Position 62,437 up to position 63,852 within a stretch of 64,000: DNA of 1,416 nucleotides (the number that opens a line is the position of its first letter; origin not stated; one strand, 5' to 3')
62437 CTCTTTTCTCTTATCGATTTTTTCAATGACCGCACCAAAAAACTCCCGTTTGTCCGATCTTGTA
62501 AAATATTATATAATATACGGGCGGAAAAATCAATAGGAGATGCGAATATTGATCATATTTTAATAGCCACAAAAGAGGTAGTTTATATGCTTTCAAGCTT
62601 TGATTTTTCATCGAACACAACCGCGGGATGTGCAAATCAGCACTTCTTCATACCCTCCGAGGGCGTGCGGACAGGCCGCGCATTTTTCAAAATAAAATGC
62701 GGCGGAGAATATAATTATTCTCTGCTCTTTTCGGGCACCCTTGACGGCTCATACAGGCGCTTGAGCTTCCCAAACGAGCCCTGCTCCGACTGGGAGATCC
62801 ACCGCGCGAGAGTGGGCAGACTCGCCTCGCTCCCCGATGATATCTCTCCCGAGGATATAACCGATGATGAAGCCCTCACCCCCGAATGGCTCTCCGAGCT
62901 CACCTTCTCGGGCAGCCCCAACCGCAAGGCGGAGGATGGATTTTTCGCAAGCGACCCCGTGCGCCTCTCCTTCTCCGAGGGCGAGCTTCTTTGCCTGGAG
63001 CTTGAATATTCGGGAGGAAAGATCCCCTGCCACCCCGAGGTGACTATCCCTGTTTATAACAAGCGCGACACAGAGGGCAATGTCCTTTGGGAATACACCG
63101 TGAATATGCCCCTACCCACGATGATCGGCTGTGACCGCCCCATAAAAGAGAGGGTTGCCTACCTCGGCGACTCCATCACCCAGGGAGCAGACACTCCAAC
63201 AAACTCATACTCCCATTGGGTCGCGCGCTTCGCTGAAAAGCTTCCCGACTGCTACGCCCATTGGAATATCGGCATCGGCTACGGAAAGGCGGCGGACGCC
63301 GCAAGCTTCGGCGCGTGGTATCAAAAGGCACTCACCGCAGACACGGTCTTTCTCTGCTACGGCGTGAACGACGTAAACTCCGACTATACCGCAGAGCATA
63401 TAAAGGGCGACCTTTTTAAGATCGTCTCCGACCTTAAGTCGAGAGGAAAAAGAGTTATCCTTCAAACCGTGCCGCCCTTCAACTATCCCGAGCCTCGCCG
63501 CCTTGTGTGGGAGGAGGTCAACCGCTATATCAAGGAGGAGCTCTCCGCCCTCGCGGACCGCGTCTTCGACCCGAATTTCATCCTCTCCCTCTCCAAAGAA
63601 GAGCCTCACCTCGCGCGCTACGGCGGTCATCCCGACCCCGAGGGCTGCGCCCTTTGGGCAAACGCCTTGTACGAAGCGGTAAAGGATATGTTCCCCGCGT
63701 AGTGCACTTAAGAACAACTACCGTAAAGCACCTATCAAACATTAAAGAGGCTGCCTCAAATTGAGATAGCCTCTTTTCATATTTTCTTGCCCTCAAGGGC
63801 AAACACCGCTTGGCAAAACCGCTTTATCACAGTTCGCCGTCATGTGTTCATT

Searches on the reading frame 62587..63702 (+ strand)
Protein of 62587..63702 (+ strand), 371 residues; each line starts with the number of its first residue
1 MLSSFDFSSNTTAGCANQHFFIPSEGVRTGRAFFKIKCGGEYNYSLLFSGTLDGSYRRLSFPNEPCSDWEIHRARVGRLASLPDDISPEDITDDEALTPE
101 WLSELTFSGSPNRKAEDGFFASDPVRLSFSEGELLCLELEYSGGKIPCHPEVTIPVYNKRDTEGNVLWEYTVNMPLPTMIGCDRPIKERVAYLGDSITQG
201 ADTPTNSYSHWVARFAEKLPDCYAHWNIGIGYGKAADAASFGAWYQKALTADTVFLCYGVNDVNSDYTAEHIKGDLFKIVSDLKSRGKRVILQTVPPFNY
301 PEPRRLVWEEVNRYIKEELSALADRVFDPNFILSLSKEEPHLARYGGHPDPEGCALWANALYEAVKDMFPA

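Call 43: find_encoding_contigs(protein=window:62587-63702:+, flank=10000, max_places=10)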
Protein window:62587-63702:+ (371 aa): 6 contigs read that carry it; 3 places shown.
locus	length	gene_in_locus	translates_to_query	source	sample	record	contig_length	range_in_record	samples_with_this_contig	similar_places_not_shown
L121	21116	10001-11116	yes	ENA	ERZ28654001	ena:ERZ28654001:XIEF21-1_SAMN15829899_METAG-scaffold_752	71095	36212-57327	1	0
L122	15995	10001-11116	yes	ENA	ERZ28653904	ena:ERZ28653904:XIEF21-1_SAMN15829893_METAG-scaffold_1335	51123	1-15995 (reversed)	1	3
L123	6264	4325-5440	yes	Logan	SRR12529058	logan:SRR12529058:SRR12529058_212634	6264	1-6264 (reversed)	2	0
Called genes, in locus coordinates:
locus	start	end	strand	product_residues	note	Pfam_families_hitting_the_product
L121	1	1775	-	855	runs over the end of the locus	PF00403:HMA, PF00122:E1-E2_ATPase, PF00702:Hydrolase, PF00403:HMA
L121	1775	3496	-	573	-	PF01841:Transglut_core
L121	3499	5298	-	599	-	PF08439:Peptidase_M3_N, PF01432:Peptidase_M3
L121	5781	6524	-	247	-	PF02535:Zip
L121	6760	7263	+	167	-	PF00293:NUDIX, PF14815:NUDIX_4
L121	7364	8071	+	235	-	PF00005:ABC_tran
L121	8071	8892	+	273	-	-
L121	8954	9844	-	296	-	PF00126:HTH_1, PF03466:LysR_substrate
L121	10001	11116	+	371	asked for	PF13472:Lipase_GDSL_2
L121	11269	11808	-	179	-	-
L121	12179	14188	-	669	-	-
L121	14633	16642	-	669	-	-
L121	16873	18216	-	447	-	PF03553:Na_H_antiporter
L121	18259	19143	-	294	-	PF01261:AP_endonuc_2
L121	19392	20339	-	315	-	PF02811:PHP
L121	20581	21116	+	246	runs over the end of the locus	PF00165:HTH_AraC, PF12833:HTH_18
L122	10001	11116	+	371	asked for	PF13472:Lipase_GDSL_2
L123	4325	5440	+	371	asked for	PF13472:Lipase_GDSL_2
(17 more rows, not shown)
